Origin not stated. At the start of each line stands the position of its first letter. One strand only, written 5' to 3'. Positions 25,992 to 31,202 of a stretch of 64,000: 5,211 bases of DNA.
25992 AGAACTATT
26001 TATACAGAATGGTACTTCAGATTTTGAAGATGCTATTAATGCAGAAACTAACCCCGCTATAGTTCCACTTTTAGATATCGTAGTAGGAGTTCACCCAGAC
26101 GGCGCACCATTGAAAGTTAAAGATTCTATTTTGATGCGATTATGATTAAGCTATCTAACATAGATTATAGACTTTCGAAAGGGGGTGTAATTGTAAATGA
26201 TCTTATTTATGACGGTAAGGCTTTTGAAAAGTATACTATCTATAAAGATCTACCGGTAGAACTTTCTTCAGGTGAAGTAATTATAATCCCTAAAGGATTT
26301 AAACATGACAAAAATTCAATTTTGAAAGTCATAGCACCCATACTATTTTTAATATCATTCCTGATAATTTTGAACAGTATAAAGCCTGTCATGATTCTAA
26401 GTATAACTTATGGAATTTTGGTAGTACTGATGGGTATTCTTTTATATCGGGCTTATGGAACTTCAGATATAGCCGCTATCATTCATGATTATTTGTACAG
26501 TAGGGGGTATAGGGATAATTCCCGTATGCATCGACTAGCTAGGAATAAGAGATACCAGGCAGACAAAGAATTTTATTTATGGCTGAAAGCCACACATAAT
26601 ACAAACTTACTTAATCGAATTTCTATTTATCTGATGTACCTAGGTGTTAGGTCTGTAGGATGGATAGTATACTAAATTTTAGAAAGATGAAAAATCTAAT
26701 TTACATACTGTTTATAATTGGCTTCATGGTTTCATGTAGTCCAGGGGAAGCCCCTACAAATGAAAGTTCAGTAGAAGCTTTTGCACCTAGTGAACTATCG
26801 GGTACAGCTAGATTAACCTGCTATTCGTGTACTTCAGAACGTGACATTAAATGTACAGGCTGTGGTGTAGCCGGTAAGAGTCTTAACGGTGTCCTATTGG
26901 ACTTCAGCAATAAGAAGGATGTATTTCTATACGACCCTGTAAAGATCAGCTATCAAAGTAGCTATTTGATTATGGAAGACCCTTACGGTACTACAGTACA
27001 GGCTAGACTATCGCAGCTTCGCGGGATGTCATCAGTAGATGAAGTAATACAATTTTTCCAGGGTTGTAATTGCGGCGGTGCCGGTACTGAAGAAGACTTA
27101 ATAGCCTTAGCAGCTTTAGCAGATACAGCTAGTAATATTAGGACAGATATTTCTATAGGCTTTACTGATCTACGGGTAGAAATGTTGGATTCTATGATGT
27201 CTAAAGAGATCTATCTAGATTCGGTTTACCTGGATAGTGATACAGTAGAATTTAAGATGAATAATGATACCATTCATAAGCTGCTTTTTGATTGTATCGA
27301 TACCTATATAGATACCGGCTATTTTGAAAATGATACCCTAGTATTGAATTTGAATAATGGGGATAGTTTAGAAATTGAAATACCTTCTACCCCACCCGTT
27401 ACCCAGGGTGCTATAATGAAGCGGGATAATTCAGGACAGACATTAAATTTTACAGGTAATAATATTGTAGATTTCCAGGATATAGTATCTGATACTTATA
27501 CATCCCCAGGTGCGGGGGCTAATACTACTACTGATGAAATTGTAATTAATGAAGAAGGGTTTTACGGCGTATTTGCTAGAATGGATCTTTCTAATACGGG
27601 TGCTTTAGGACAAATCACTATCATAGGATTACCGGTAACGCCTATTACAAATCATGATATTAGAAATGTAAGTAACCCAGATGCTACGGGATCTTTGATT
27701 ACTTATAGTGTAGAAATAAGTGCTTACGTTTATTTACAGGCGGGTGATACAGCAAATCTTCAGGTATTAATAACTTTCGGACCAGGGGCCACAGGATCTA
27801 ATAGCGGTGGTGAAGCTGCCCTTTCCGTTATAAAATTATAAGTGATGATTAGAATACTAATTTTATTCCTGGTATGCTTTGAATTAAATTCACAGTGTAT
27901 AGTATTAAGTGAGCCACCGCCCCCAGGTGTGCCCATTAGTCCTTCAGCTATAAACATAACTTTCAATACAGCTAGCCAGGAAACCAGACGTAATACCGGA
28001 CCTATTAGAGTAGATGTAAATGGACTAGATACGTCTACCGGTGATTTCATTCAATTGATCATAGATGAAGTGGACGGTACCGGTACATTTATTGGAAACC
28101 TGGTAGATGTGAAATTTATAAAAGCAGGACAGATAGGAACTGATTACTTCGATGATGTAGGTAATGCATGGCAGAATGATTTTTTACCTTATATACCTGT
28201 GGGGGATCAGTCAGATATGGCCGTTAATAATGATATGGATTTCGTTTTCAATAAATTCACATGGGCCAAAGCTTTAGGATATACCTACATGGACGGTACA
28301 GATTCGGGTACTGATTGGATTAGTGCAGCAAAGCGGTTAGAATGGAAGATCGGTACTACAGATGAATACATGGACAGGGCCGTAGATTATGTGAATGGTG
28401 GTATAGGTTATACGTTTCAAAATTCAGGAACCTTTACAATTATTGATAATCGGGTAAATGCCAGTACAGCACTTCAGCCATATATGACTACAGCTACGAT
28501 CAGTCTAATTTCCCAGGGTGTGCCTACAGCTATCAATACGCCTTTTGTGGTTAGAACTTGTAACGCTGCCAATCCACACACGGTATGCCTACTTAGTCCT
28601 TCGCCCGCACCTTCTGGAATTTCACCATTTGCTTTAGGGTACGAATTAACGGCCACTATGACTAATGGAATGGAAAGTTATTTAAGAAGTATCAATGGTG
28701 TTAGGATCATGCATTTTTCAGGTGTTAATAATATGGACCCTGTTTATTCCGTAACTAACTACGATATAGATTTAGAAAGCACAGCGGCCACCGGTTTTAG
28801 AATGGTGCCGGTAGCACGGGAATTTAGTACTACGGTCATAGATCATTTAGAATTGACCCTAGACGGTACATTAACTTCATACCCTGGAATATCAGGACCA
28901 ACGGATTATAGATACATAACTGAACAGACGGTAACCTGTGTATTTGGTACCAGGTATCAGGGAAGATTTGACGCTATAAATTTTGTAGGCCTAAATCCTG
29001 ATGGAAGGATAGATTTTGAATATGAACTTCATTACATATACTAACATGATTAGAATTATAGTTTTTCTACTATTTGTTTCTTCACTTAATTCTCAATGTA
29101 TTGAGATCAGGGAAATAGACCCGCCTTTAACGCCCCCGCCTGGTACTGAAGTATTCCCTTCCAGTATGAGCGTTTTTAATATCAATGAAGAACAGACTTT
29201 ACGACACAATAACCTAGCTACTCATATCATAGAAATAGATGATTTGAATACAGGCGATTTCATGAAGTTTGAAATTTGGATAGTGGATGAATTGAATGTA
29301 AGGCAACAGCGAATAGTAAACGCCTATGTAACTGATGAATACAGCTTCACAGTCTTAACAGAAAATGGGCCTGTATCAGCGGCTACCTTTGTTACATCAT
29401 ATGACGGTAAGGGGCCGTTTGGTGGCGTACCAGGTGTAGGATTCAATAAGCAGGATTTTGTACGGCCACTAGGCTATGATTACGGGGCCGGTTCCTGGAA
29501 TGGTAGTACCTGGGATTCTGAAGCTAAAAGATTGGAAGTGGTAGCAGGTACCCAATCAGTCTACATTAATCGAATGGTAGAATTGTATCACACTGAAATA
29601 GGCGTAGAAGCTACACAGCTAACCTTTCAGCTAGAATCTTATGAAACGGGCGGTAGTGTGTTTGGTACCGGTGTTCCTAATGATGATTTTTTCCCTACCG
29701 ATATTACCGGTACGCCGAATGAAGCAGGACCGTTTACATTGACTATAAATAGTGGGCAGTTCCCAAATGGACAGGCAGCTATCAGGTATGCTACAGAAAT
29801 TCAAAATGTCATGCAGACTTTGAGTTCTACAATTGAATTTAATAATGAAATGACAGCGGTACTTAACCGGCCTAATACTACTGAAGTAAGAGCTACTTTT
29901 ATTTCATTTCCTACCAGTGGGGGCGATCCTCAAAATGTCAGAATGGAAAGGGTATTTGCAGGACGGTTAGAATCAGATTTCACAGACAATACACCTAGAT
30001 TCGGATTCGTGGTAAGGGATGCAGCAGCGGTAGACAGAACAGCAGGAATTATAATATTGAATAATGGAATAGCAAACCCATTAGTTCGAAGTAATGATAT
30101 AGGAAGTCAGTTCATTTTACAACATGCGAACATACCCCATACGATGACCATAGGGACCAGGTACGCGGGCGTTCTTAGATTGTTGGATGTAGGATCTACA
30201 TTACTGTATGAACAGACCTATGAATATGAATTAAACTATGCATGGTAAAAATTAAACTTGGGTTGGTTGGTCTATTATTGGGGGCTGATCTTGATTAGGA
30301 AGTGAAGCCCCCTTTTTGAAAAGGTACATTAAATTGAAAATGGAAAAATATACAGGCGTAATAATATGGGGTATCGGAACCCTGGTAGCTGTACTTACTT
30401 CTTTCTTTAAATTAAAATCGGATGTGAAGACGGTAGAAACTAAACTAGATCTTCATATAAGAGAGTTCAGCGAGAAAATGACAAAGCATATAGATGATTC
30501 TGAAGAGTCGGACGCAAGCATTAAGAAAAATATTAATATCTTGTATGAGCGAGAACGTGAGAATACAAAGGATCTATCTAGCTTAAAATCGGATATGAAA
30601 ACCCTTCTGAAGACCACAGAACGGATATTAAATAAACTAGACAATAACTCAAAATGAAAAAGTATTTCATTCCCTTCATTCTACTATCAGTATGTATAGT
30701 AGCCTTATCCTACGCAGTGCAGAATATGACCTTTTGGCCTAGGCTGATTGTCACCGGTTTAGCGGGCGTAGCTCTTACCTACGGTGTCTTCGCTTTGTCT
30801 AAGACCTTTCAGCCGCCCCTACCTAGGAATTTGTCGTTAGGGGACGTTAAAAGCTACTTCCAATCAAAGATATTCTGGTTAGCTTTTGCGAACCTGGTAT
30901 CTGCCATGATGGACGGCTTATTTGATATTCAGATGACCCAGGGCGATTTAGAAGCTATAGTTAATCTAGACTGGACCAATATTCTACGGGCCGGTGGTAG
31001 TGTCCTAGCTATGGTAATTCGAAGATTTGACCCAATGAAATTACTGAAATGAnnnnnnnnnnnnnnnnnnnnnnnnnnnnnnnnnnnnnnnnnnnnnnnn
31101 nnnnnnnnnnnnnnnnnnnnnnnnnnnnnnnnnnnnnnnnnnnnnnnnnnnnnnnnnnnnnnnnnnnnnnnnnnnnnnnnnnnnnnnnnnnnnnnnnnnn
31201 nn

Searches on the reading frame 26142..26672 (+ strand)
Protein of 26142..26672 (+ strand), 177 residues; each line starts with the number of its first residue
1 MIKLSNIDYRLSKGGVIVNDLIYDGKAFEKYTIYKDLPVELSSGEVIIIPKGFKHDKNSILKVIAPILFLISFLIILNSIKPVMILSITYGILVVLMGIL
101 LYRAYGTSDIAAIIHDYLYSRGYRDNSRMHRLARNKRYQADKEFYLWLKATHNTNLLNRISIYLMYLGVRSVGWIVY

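Call 37: search_protein_families(library=pfam, proteins=[window:26142-26672:+], max_evalue=1)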
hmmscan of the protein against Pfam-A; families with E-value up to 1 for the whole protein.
window:26142-26672:+ (177 aa): 1 family
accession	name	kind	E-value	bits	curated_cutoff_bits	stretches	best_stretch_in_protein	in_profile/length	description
PF07087.16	DUF1353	-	1.3e-08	34.8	22.5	2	101-160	37-85/91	Protein of unknown function (DUF1353)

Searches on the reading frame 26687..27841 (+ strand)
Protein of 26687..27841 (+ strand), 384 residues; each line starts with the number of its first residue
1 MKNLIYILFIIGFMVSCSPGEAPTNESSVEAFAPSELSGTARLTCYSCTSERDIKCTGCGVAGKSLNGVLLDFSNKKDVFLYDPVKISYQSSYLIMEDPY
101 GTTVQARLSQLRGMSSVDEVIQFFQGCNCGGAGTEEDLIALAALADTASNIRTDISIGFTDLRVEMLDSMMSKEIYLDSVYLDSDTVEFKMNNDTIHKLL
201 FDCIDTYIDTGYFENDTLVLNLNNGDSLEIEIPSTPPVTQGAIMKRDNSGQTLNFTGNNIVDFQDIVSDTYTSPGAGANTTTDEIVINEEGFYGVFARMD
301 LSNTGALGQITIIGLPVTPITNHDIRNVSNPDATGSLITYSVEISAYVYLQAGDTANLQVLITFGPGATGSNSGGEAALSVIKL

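Call 5: search_protein_families(library=pfam, proteins=[window:26687-27841:+], max_evalue=0.01)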
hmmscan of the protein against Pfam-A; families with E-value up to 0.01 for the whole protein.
window:26687-27841:+ (384 aa): 0 families

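Call 8: search_protein_families(library=phrogs, proteins=[window:26687-27841:+], max_evalue=0.01)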
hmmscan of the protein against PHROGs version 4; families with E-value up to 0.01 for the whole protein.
window:26687-27841:+ (384 aa): 2 families
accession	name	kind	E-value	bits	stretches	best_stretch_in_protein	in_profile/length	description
phrog_746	-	tail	0.00054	19.5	1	258-383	736-850/852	minor tail protein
phrog_13984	-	unknown function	0.0062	17.7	0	276-317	26-67/123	-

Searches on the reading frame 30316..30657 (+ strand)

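Call 5: search_protein_families(library=pfam, proteins=[window:30316-30657:+], max_evalue=0.01)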
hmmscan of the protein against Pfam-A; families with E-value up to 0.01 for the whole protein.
window:30316-30657:+ (113 aa): 1 family
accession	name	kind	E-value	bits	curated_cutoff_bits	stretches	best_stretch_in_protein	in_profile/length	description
PF16454.10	PI3K_P85_iSH2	-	0.00049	20.2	31.5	1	47-111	85-149/161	Phosphatidylinositol 3-kinase regulatory subunit P85 inter-SH2 domain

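Call 8: search_protein_families(library=phrogs, proteins=[window:30316-30657:+], max_evalue=0.01)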
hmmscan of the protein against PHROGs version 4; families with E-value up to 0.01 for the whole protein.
window:30316-30657:+ (113 aa): 1 family
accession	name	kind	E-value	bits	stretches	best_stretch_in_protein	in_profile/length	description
phrog_5975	-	unknown function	0.0025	18.6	1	20-110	25-114/182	-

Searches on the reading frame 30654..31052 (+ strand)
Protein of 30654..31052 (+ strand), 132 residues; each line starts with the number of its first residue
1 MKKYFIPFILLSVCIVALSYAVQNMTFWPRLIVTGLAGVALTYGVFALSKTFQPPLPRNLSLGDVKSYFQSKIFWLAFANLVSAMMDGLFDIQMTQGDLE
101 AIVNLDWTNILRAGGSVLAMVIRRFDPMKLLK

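Call 5: search_protein_families(library=pfam, proteins=[window:30654-31052:+], max_evalue=0.01)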
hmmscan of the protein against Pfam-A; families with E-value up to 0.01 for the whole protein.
window:30654-31052:+ (132 aa): 0 families

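Call 8: search_protein_families(library=phrogs, proteins=[window:30654-31052:+], max_evalue=0.01)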
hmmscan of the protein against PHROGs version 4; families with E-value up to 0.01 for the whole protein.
window:30654-31052:+ (132 aa): 0 families

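Call 40: find_homologous_proteins(query=window:30654-31049:+)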
Query window:30654-31049:+ (132 aa): 1 proteins with E <= 0.001 among 22 candidates.
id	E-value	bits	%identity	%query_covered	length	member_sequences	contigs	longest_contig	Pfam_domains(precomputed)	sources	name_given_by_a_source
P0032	1.9e-80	285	100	100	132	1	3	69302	-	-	-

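Call 52: search_protein_representatives(alignment_id=A4)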
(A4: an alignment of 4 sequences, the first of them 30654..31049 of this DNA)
Query: 4 sequences, 132 profile positions. Proteins with E-value up to 0.001 (for the whole library): 70; up to 1e-10: 33; up to 1e-30: 6. The best 70 are listed.
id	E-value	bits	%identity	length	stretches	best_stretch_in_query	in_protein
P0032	3.2e-59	215.0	-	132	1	1-132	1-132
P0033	1.1e-54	200.3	-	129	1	1-132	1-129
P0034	8.7e-49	181.3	-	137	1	4-132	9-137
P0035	1.0e-43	164.9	-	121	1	8-132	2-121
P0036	2.0e-31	125.1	-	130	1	3-131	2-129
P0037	4.3e-31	124.0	-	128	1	23-131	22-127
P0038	1.3e-30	122.4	-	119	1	31-132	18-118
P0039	2.7e-29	118.2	-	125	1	8-128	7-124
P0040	2.6e-28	115.0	-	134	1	1-131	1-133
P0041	2.8e-28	114.9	-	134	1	1-131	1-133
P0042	3.0e-27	111.6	-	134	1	34-131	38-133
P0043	4.3e-26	107.8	-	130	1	4-132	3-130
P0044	6.6e-26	107.2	-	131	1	1-131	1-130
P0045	1.5e-25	106.1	-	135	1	9-132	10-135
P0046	2.3e-25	105.5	-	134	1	2-132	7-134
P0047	3.2e-24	101.7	-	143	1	13-127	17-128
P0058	2.8e-14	69.6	-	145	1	5-125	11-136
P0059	3.8e-14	69.2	-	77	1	63-125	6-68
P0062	7.8e-12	61.7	-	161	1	62-131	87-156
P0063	1.0e-11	61.3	-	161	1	65-125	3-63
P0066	3.8e-10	56.2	-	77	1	66-127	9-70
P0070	3.5e-09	53.1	-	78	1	66-125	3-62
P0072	6.5e-09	52.2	-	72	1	65-125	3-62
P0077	2.1e-08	50.6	-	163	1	66-125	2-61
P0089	5.3e-06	42.8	-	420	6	70-100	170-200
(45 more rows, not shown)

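Call 54: search_protein_families(library=pfam, proteins=[P0059, P0066, P0070, P0072, P0062, P0063, P0077, P0089, P0047, P0058], max_evalue=0.01)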
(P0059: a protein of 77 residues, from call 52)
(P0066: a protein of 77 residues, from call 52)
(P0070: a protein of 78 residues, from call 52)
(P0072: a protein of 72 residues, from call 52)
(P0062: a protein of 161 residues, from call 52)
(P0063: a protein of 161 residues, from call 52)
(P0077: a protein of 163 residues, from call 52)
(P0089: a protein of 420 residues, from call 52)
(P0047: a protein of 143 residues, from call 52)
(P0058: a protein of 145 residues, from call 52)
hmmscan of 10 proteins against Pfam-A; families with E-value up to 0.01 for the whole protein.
P0059 (77 aa): 0 families

P0066 (77 aa): 0 families

P0070 (78 aa): 1 family
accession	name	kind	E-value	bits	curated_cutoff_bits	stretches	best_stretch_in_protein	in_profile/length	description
PF04531.18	Phage_holin_1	-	0.0011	20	22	1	6-58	7-58/82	Bacteriophage holin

P0072 (72 aa): 1 family
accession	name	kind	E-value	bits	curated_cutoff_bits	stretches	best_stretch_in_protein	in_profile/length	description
PF04531.18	Phage_holin_1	-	0.0069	17.3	22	1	4-58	4-58/82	Bacteriophage holin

P0062 (161 aa): 0 families

P0063 (161 aa): 0 families

P0077 (163 aa): 0 families

P0089 (420 aa): 1 family
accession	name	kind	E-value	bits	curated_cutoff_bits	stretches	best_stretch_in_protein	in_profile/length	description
PF09457.15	RBD-FIP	-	3.5e-07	30.4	23.3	0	284-302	20-38/41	FIP domain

P0047 (143 aa): 0 families

P0058 (145 aa): 0 families

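Call 60: search_protein_families(library=phrogs, alignment_id=A7, max_evalue=0.01)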
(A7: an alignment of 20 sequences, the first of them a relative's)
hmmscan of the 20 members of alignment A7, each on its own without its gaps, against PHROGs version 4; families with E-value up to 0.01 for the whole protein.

A. member 1, P0059 (77 aa): 0 families

B. families by the number of members that match (of 20 scanned): 7 families
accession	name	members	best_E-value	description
phrog_297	-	3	7.2e-06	holin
phrog_34682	-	2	1.1e-07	holin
phrog_29088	-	1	5.1e-10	-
phrog_962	-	1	0.0011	holin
phrog_24999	-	1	0.0021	-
phrog_1356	-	1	0.0068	holin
phrog_31950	-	1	0.0088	-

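Call 61: find_encoding_contigs(protein=P0070, flank=4000, max_places=4)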
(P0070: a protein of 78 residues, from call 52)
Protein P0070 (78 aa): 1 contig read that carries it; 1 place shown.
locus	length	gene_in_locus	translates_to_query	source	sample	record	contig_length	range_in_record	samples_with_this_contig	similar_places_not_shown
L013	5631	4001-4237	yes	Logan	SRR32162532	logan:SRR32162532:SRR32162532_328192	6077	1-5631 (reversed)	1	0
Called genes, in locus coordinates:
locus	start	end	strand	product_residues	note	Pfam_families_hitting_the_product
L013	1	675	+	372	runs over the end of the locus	?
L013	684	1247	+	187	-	-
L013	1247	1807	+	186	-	-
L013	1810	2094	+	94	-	-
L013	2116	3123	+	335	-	-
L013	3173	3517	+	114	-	-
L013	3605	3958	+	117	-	-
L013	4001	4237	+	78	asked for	-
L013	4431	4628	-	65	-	-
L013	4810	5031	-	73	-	-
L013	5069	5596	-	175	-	-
